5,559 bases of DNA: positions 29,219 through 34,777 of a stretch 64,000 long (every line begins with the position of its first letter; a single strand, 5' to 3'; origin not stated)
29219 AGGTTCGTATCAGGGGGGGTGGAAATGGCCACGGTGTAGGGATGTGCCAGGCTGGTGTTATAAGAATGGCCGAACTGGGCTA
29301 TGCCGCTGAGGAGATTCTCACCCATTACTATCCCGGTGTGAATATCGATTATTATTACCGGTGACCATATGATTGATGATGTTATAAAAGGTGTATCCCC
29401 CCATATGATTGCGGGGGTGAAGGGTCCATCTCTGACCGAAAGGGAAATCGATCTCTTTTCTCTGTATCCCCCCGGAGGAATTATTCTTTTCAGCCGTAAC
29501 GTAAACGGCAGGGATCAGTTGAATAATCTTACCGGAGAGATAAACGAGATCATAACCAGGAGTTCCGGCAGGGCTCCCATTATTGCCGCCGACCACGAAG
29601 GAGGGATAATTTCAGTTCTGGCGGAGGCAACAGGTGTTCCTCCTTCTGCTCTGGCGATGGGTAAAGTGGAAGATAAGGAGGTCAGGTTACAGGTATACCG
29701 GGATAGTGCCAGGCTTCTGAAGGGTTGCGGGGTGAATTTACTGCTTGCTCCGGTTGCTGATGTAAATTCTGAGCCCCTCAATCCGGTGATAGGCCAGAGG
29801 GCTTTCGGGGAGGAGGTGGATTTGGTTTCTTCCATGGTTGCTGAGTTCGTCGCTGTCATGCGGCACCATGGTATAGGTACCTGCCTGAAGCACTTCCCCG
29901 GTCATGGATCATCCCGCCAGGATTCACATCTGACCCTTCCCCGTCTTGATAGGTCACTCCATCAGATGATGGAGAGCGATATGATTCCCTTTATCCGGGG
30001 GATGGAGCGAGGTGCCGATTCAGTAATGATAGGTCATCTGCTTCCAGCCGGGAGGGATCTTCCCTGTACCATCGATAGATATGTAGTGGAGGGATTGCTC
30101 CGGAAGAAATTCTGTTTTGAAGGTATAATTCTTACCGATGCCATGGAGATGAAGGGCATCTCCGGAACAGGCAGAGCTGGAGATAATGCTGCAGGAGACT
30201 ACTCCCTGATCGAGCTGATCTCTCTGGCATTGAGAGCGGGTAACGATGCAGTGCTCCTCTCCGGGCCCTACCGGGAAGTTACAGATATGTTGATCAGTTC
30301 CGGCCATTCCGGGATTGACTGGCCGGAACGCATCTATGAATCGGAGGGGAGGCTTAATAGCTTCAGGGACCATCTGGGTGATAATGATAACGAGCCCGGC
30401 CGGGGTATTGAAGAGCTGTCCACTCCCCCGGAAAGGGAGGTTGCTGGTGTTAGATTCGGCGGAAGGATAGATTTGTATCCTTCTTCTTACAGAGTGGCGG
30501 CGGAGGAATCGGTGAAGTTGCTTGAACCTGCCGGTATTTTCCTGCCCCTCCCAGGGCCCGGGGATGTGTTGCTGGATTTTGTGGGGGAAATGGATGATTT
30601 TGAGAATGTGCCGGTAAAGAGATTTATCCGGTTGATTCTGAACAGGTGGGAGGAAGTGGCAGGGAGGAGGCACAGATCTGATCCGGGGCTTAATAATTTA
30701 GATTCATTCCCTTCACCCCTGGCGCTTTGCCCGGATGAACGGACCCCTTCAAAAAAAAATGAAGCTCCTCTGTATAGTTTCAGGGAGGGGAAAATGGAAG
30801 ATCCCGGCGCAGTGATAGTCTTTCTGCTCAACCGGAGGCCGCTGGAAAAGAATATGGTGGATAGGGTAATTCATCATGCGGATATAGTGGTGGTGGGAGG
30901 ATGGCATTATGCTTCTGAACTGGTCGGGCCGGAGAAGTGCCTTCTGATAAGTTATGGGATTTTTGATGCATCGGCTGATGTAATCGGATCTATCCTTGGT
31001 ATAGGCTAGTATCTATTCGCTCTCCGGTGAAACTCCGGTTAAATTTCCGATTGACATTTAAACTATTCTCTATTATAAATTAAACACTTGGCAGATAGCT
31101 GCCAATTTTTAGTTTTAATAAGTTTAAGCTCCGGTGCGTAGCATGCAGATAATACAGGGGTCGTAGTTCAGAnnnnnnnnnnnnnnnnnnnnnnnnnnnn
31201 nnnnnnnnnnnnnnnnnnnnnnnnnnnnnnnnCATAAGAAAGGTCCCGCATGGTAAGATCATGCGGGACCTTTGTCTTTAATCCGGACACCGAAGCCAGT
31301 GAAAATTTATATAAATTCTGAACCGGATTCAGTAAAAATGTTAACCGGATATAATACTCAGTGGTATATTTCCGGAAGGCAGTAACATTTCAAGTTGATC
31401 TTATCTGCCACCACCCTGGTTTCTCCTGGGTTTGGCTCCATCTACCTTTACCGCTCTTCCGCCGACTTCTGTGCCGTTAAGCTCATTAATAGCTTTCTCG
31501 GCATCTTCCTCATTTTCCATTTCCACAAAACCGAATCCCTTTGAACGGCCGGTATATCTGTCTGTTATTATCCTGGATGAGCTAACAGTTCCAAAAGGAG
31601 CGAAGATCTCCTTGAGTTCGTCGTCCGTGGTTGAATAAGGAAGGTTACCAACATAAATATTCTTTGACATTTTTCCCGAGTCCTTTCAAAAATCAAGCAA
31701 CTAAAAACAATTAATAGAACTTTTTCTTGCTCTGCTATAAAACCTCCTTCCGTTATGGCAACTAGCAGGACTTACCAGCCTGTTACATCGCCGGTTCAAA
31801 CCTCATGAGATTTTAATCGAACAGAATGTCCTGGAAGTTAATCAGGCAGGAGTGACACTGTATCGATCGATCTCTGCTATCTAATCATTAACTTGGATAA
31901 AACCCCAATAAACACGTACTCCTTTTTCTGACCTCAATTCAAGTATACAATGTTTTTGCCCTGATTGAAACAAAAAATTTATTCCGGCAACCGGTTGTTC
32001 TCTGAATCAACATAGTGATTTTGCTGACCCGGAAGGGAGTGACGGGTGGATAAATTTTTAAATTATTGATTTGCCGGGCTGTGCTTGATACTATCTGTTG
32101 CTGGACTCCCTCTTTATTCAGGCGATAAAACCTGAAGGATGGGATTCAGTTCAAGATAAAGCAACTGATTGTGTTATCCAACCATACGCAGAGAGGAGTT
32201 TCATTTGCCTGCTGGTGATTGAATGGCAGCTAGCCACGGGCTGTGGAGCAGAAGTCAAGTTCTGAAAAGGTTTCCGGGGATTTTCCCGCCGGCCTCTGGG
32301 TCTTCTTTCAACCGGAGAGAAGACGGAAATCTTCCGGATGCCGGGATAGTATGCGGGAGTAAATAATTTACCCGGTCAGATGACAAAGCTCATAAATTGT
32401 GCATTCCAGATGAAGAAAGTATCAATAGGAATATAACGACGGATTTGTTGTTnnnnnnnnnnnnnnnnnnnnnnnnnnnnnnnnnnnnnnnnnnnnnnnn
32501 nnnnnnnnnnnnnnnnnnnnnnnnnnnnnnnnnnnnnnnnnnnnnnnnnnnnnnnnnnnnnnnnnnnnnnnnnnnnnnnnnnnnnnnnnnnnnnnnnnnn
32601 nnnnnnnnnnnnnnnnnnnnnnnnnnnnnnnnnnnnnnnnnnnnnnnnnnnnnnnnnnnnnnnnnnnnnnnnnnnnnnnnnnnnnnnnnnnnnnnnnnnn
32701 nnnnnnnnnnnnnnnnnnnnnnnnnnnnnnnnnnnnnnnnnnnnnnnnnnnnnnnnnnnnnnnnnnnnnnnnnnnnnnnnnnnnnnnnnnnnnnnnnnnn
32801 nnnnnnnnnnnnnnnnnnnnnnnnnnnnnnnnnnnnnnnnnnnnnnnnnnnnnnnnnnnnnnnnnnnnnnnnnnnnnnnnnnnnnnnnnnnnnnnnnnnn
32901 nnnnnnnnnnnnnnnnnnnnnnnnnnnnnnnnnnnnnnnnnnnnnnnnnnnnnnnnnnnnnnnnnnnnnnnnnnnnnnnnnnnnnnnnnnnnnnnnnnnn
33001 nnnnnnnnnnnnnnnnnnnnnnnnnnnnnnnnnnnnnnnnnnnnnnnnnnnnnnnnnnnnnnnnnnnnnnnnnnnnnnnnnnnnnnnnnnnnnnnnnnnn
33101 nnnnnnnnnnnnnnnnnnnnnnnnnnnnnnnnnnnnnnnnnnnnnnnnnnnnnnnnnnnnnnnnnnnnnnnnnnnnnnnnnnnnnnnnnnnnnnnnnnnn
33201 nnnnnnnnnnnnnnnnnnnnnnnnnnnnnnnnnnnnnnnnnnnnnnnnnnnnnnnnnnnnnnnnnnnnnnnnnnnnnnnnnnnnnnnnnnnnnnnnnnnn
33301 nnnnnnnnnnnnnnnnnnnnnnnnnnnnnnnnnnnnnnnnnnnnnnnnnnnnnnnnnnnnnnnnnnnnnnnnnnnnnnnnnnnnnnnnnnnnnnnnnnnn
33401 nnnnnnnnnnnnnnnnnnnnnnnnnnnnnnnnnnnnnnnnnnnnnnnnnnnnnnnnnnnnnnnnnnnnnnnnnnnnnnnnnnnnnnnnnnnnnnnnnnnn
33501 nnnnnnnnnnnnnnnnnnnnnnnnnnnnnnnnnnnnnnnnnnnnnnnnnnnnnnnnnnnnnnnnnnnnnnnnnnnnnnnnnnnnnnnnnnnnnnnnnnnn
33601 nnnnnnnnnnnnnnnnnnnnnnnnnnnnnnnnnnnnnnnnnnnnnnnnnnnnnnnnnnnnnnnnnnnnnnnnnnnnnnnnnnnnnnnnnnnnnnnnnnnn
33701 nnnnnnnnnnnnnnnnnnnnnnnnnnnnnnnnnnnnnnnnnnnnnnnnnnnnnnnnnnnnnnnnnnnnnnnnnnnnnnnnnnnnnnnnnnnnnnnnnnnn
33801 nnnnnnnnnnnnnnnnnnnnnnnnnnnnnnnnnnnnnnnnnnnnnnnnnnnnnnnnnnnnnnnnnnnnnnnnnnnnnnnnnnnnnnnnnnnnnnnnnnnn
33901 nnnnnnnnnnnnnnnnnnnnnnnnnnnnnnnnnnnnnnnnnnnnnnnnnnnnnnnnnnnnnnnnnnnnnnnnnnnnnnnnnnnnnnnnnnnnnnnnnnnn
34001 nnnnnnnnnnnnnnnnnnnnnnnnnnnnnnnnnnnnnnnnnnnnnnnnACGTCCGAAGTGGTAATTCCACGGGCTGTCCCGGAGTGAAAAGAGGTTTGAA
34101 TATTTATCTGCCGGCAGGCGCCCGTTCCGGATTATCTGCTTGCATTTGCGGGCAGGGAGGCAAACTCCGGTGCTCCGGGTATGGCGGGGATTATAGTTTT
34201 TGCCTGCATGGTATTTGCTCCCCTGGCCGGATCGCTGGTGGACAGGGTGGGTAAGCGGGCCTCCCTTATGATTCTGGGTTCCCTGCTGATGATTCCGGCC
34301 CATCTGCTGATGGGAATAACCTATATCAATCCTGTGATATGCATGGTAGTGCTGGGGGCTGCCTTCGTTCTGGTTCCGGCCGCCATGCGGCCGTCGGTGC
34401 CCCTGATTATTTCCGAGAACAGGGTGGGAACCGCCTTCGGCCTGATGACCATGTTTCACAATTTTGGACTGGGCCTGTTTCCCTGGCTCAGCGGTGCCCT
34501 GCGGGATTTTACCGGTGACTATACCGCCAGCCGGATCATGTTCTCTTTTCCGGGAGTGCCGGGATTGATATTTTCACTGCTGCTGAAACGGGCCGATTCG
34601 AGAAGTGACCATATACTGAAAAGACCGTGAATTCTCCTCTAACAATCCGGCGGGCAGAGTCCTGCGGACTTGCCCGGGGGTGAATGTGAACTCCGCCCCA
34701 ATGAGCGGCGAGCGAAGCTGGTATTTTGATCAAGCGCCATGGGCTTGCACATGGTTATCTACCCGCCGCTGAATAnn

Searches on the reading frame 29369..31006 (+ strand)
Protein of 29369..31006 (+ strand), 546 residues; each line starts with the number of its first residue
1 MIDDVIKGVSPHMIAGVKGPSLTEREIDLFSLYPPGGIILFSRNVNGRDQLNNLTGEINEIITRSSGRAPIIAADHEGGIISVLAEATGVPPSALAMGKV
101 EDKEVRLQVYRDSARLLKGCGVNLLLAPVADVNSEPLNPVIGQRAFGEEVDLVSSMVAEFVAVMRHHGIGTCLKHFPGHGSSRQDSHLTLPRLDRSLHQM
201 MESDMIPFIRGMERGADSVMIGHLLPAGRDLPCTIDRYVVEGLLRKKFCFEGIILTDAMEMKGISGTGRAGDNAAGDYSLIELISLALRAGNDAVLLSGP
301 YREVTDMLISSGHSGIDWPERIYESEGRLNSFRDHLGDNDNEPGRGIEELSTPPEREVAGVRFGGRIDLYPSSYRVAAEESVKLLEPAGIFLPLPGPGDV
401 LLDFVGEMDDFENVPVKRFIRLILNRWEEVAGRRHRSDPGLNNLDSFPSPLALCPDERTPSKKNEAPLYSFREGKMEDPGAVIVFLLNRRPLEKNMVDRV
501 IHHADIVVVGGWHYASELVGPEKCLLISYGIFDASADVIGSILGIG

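Call 30: find_encoding_contigs(protein=window:29369-31006:+, flank=10000, max_places=2)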
Protein window:29369-31006:+ (546 aa): 2 contigs read that carry it; 2 places shown.
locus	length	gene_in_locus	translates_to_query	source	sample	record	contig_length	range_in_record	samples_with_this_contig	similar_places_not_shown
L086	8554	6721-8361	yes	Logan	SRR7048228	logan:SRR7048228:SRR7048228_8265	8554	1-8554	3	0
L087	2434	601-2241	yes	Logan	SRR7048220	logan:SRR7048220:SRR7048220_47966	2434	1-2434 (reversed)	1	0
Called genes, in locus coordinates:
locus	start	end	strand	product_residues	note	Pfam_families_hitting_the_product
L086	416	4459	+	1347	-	PF01364:Peptidase_C25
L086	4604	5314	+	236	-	-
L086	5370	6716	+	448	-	PF08486:SpoIID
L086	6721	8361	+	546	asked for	PF00933:Glyco_hydro_3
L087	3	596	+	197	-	?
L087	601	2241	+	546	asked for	PF00933:Glyco_hydro_3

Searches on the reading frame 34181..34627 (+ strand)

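Call 57: search_protein_families(library=pfam, max_evalue=0.1, proteins=[window:34181-34627:+])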
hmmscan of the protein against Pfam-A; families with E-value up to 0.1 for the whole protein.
window:34181-34627:+ (149 aa): 4 families
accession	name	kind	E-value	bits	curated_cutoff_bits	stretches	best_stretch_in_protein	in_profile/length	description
PF07690.21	MFS_1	-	9.8e-15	54.7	33.4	1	2-139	38-174/347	Major Facilitator Superfamily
PF05977.19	MFS_3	-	0.0038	16.2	27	1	10-116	59-171/524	Transmembrane secretion effector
PF12832.13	MFS_1_like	-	0.0095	15.5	25.2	1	3-110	41-151/373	MFS_1 like family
PF13347.12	MFS_2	-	0.018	14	27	1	4-114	267-386/427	MFS/sugar transport protein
